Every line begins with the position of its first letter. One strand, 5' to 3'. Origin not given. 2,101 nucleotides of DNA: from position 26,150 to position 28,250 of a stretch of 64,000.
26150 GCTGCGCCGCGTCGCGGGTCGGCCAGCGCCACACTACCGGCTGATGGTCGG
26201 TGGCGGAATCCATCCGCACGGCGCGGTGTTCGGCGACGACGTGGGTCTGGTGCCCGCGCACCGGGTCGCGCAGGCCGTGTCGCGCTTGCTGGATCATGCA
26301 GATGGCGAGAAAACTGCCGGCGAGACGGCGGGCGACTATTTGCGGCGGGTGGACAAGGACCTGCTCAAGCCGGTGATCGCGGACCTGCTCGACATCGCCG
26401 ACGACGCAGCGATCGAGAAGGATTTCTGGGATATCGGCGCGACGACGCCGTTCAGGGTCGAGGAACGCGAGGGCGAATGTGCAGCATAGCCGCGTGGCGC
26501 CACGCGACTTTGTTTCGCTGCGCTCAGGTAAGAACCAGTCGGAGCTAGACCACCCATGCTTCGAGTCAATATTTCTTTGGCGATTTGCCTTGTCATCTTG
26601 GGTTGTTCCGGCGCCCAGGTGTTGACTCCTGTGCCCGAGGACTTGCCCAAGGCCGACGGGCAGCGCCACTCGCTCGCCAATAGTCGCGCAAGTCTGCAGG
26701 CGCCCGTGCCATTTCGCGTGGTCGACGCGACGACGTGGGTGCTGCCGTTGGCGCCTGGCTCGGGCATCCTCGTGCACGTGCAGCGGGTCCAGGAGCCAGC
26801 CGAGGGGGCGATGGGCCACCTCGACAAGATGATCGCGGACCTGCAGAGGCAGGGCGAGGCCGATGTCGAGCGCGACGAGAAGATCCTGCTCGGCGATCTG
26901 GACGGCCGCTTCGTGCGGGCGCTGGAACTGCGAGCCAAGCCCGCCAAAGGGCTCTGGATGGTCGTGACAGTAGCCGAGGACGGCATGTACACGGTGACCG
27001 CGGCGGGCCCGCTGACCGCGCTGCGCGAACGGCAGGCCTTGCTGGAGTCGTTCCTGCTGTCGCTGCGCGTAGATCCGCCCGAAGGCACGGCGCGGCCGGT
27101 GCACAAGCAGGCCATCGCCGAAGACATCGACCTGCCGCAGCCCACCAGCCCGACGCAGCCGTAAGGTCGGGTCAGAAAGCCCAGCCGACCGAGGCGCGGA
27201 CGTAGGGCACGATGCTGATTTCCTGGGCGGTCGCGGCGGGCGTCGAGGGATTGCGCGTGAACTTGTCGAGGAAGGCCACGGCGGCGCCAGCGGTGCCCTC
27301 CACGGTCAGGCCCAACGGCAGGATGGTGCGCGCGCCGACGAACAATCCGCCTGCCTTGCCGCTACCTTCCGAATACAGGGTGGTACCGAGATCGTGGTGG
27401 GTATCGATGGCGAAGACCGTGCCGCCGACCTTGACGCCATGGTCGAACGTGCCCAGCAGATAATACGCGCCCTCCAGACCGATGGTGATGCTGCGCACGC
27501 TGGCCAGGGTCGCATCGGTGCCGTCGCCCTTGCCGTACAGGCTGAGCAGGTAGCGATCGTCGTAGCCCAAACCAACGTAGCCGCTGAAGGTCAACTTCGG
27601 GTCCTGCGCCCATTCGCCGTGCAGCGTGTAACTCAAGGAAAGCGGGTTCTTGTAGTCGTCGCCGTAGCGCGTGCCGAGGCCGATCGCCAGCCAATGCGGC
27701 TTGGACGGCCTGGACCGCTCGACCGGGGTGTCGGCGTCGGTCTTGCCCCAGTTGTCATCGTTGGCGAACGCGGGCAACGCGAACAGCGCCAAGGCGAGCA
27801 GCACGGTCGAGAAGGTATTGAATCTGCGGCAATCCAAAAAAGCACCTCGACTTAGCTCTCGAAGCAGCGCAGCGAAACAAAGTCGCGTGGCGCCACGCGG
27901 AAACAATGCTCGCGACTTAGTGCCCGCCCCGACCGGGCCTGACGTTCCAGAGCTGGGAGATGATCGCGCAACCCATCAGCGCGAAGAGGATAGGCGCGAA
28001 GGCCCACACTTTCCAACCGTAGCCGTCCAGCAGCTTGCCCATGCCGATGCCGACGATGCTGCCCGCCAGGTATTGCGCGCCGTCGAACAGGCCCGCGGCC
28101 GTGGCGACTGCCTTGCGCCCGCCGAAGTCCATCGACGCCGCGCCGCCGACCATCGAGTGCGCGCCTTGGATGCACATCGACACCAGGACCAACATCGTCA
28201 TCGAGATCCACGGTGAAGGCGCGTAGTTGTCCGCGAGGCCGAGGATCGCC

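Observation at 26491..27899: Identical 34-bp palindrome-containing element upstream of two convergent envelope genes, in mirrored orientation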

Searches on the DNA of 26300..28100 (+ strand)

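Call 21: search_rna_families(source=window, start=26300, end=28100, threshold=evalue, max_evalue=10)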
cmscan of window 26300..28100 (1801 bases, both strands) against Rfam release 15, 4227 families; matches with E-value up to 10: 3.
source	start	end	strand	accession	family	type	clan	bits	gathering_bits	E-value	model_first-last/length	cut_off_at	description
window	26645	26741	-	RF03170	c-di-GMP-II-GCG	Cis-reg; riboswitch;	CL00127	21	47.9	1.3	1-85/85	no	c-di-GMP-II-GCG riboswitch aptamer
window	26595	26656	+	RF01547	TB6Cs1H3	Gene; snRNA; snoRNA; HACA-box;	-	19.5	40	0.8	1-64/64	no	Trypanosomatid snoRNA TB6Cs1H3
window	26408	26527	+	RF00002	5_8S_rRNA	Gene; rRNA;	CL00112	14.8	42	0.52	1-154/154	no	5.8S ribosomal RNA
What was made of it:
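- There is no Rfam match (call 21).
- Tried and rejected: Rfam: only sub-threshold noise (call 21).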

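Call 75: build_rna_model(alignment_id=A4, structure=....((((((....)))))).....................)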
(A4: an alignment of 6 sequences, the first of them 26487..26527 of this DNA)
Model R1 built from alignment A4 (6 sequences, 41 columns); structure: as given.
model positions 41; base pairs 6; branch points 0; effective number of sequences 6; information 1.09 bits per position. Calibrated on 0.2 Mb of random sequence (short: E-values are rough).
structure used (alignment columns):
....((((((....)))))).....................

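Call 76: search_with_rna_model(model_id=R1, source=window, filters=off, max_evalue=10)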
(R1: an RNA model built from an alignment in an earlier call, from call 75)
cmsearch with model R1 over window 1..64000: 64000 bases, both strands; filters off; matches with E-value up to 10: 76.
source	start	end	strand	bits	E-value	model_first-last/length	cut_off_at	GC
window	27863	27903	-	61.5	1.1e-15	1-41/41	no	0.63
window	26487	26527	+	59.4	4.5e-15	1-41/41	no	0.66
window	26480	26510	-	23.9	5.9e-05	1-41/41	no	0.68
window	27884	27899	+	19.6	0.001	5-20/41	no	0.88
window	50247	50280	-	13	0.075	1-41/41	no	0.68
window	21874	21911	-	12.8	0.087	1-41/41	no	0.71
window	25681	25714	+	12.3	0.12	1-41/41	no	0.65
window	31907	31947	-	12.2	0.13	1-41/41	no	0.71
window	21415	21466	+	10.8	0.33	1-41/41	no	0.63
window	30561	30580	+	10.7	0.34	1-41/41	no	0.7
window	38133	38173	+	10.5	0.4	1-41/41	no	0.71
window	31929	31942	+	10.3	0.46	6-19/41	no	0.79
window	46173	46198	-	10.1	0.54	1-41/41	no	0.65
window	8683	8732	+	9.6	0.71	1-41/41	no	0.72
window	49905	49932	-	9.5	0.78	5-24/41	no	0.68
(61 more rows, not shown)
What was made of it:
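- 26490..26524 (+): Left copy of the 35-nt element: palindrome 26491-26506, T-rich linker ACTTTG, conserved tail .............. It starts directly after the stop codon of the sulfite-reductase-like gene. The covariance model scores it 59.4 bits (call 76).
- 27866..27900 (-): Right copy of the 35-nt element, identical in sequence and read on the minus strand. It lies 16 nt after the MFS stop codon. The covariance model scores it 61.5 bits (call 76).
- On REP / REPIN: The covariance model with filters off finds nothing else above 24 bits (the 24- and 20-bit hits are the palindrome read on the opposite strand), and the next hit scores 13 bits (call 76).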

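Call 77: search_with_rna_model(model_id=R1, sources=[L004, L005, L006, L007, L009, L171, L177, L178, L179, L180], filters=default, max_evalue=10)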
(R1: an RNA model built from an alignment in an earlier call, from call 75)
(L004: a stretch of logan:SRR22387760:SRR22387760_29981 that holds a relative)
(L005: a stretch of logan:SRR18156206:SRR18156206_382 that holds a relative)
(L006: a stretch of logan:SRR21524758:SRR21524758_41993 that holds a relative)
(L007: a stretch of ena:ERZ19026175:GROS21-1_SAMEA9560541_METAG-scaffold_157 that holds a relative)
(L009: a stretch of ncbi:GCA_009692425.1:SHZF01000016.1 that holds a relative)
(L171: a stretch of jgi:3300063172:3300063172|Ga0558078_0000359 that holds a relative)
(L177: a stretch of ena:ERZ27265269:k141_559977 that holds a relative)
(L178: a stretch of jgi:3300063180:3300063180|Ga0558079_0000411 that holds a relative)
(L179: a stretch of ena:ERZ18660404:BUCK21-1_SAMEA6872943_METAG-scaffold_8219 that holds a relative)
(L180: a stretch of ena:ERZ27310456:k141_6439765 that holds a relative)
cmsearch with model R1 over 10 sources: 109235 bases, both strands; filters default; matches with E-value up to 10: 61.
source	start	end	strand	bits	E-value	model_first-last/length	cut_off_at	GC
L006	386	426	+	60.6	3.5e-15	1-41/41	no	0.71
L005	4337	4377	-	53.1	4.8e-13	1-41/41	no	0.71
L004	5902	5942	+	50.7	2.3e-12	1-41/41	no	0.63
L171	9934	9974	+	50.1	3.4e-12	1-41/41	no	0.66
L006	390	405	-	19.6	0.0018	5-20/41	no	0.88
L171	9937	9953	-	18.7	0.0031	5-21/41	no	0.71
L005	4358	4380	+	16.2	0.016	5-27/41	no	0.7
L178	2494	2530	+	15.9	0.02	1-41/41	no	0.7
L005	6651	6690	-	14.5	0.048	1-41/41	no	0.75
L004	4695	4718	+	10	0.93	1-41/41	no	0.67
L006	4944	4965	-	9.8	1.1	1-41/41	no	0.86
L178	2547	2592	-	9.7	1.2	1-41/41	no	0.74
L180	1375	1425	-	9.5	1.3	1-41/41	no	0.71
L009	11294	11351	-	9.4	1.4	1-41/41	no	0.78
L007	8794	8824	-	9.4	1.5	1-41/41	no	0.84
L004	164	202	+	9.2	1.6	1-41/41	no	0.59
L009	3510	3546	+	9.1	1.8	1-41/41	no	0.73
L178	2217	2239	-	8.9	1.9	1-41/41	no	0.83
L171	10938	10961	-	8.9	2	1-41/41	no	0.71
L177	2504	2543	-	8.8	2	1-41/41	no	0.73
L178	10240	10261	-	8.8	2.1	1-41/41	no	0.77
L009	1052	1091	+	8.4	2.7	1-41/41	no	0.75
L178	1770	1821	+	8.4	2.8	1-41/41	no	0.63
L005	7994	8011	+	8.3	2.8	1-41/41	no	0.78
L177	2975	2984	-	8.3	2.9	8-17/41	no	0.8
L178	2905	2950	-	8.2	3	1-41/41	no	0.7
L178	4735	4746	+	8.1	3.2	7-18/41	no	0.67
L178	4735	4746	-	8.1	3.2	7-18/41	no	0.67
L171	8520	8545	-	8.1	3.3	1-41/41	no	0.62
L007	106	122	-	8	3.5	1-41/41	no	0.76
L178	966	982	-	8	3.5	1-41/41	no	0.76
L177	3814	3837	+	7.9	3.7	5-28/41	no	0.75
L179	617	640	+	7.9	3.7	5-28/41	no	0.75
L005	6934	6958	+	7.9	3.7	1-41/41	no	0.76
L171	7350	7374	-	7.9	3.7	1-41/41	no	0.76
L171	4920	4939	-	7.9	3.8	1-41/41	no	0.65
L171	3596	3630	-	7.9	3.8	1-41/41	no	0.74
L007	12231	12246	+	7.8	4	1-41/41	no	0.69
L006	3752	3771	-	7.8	4.1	1-41/41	no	0.75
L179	1004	1019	-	7.8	4.1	5-20/41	no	0.81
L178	4057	4068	+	7.7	4.2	7-18/41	no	0.83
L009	2897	2908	+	7.7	4.2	7-18/41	no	0.83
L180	3998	4009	+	7.7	4.2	7-18/41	no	0.83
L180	7746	7774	-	7.7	4.3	1-41/41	no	0.72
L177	9681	9696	+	7.7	4.4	1-41/41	no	0.88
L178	1902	1917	-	7.6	4.5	1-41/41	no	0.75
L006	5312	5335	+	7.6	4.7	1-41/41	no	0.75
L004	1275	1297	-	7.6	4.8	1-41/41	no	0.7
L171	6288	6305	-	7.5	4.8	1-41/41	no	0.72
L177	11345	11383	+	7.4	5.3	1-41/41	no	0.67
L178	8629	8657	-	7.4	5.3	1-41/41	no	0.72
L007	10208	10231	+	7.4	5.3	1-41/41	no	0.67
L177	10921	10940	-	7.3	5.6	5-24/41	no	0.75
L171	2062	2073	-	7.2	5.9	7-18/41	no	0.92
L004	3344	3385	+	7.1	6.3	1-41/41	no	0.74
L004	5564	5575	+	7.1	6.4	7-18/41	no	0.83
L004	3078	3094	-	7.1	6.5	1-41/41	no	0.82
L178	11426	11446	+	7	6.9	1-41/41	no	0.71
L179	3604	3638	+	6.9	7.2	1-41/41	no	0.77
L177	3111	3126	+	6.8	7.6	1-41/41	no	0.81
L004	6617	6657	-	6.5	9.3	1-41/41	no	0.68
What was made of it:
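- On REP / REPIN: There are no extra copies in 109 kb of relatives (call 77).
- All six copies in about 173 kb from at least ten genomes lie at the same two junctions of one locus, among roughly a hundred other intergenic regions (calls 76, 77).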

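Call 78: search_dna_similar(query=window:26487-26527:+, collection=plasmids, mode=distant, max_evalue=1, max_rows=10)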
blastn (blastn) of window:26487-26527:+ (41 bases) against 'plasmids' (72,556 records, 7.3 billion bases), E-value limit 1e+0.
No match.
